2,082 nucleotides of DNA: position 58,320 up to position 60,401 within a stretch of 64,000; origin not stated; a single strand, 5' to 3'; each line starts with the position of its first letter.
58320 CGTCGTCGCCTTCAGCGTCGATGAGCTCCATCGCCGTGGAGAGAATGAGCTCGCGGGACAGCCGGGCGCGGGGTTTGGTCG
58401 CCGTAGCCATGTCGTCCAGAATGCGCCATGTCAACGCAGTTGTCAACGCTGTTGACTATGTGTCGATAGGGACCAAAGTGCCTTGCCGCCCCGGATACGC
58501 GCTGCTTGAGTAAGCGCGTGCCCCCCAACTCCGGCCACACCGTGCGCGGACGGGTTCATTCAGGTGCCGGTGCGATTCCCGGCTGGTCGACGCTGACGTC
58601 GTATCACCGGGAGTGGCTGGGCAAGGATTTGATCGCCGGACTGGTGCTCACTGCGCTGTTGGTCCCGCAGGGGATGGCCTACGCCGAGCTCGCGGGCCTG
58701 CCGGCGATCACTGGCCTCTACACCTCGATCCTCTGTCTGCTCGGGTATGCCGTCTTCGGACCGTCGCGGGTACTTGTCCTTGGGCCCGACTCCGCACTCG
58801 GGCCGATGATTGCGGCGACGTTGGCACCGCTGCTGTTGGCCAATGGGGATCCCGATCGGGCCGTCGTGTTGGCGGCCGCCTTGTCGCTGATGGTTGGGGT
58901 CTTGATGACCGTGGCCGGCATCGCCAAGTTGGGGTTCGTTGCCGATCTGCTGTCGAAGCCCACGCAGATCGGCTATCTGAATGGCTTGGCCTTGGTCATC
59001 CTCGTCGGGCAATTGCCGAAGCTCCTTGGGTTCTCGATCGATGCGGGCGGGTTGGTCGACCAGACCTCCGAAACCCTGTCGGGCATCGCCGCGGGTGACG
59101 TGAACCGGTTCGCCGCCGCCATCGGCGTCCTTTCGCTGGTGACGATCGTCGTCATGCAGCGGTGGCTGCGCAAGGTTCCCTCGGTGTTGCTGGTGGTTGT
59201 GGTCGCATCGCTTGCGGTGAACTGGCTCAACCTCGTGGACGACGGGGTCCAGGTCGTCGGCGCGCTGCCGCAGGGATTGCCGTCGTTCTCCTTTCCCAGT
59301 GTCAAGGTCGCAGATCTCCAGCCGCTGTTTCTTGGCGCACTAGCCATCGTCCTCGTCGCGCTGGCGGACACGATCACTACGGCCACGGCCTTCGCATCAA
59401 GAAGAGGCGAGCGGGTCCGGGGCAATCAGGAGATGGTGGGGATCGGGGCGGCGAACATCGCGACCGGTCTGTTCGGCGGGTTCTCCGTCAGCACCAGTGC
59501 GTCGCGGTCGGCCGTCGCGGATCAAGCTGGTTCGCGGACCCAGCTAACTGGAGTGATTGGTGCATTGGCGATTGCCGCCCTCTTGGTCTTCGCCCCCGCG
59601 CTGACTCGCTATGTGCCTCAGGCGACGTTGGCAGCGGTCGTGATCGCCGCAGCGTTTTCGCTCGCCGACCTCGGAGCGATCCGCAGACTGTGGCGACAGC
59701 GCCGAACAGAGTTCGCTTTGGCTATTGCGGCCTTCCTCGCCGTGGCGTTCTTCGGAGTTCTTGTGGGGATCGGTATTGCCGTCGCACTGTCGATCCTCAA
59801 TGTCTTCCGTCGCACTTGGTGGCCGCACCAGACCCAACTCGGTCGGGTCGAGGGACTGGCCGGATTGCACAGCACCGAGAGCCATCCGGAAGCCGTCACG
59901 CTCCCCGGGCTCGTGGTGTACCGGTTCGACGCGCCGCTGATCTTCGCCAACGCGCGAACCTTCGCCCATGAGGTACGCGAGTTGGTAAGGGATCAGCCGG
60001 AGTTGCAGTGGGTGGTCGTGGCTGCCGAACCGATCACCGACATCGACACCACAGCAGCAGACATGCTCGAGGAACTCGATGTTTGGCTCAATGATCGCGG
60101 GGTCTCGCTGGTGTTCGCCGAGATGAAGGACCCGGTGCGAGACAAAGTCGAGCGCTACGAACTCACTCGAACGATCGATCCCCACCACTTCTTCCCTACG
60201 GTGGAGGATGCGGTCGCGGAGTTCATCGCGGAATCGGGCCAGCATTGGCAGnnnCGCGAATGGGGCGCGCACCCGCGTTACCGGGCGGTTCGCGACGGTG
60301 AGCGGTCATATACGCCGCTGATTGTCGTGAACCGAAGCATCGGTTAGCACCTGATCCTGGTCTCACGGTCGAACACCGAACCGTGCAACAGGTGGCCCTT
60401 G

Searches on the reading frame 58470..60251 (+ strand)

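Call 83: search_protein_families(library=pfam, proteins=[window:58470-60251:+], max_evalue=0.01)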
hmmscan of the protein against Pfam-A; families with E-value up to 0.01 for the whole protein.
window:58470-60251:+ (594 aa): 3 families
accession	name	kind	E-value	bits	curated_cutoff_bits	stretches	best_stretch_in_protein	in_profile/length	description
PF00916.26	Sulfate_transp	-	9.8e-89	298.2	23.2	1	51-420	2-379/380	Sulfate permease family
PF01740.26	STAS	-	6.5e-16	58.5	22.6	1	473-581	2-106/106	STAS domain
PF16983.11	MFS_MOT1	-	0.00059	20.6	30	1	305-398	25-111/111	Molybdate transporter of MFS superfamily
